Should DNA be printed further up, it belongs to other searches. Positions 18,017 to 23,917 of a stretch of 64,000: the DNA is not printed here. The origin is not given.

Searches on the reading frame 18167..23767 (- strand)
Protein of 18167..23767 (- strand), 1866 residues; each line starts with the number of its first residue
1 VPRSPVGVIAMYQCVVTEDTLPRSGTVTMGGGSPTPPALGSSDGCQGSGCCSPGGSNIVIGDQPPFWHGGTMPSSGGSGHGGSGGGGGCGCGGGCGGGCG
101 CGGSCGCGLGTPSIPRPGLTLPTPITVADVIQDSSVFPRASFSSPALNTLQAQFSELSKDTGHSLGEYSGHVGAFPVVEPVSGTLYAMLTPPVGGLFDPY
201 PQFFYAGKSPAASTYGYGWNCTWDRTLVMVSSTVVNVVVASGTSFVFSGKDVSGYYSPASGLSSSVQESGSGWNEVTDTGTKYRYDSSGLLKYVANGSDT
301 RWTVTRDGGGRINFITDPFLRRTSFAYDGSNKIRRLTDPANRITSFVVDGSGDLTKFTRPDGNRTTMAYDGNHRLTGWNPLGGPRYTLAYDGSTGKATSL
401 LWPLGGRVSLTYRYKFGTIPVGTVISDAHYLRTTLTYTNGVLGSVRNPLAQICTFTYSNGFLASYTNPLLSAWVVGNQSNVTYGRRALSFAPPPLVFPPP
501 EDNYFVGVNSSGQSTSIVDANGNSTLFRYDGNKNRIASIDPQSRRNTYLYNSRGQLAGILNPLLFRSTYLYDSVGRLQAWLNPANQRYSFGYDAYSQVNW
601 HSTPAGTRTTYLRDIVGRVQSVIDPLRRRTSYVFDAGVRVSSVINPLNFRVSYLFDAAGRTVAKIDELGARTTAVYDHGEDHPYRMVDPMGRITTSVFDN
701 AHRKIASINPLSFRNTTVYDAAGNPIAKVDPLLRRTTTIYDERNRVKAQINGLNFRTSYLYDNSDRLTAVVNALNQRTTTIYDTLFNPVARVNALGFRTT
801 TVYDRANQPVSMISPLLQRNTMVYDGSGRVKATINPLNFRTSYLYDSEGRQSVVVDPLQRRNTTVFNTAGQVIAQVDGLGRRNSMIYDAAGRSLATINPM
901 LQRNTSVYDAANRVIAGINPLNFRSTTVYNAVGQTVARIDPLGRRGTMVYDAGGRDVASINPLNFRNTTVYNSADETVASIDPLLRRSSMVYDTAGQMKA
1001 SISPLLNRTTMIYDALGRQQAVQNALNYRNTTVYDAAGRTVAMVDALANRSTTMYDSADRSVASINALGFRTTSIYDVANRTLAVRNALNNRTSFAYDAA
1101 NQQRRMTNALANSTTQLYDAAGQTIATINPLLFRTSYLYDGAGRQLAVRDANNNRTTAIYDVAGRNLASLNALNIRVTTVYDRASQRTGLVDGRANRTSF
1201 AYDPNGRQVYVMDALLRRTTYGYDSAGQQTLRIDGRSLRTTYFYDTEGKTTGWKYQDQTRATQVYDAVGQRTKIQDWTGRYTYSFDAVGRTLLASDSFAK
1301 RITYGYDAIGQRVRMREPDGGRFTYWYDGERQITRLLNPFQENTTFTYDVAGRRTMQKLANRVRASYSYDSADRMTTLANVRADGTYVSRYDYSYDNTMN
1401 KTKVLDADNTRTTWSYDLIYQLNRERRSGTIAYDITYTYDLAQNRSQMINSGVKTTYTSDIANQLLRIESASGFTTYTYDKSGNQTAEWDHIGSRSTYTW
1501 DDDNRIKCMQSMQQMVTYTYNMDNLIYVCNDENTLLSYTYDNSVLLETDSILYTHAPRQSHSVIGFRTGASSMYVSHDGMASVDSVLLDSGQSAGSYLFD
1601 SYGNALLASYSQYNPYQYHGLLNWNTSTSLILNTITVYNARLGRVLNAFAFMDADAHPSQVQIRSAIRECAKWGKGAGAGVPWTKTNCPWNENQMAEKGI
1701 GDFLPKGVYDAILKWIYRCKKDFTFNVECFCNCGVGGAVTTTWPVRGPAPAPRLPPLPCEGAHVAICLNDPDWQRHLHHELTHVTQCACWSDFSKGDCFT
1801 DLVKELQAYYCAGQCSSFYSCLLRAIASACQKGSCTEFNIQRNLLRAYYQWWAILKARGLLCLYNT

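Call 116: search_protein_families(library=pfam, proteins=[window:18167-23767:-], max_evalue=0.001)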
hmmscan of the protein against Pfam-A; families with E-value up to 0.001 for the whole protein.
window:18167-23767:- (1866 aa): 4 families
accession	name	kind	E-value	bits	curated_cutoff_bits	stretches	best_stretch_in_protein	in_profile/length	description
PF05593.20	RHS_repeat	-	1.1e-71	236.5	22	3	349-376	2-29/38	RHS Repeat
PF21785.3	Bflower_2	-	7.7e-11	42.3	38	0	886-983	20-98/112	5-fold beta-flower protein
PF17362.7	pXO2-34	-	4.8e-10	39.9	30.8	0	836-875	24-63/79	Family of unknown function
PF21784.3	Bflower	-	4.8e-05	24.2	25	0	1137-1193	2-49/116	4-fold beta flower protein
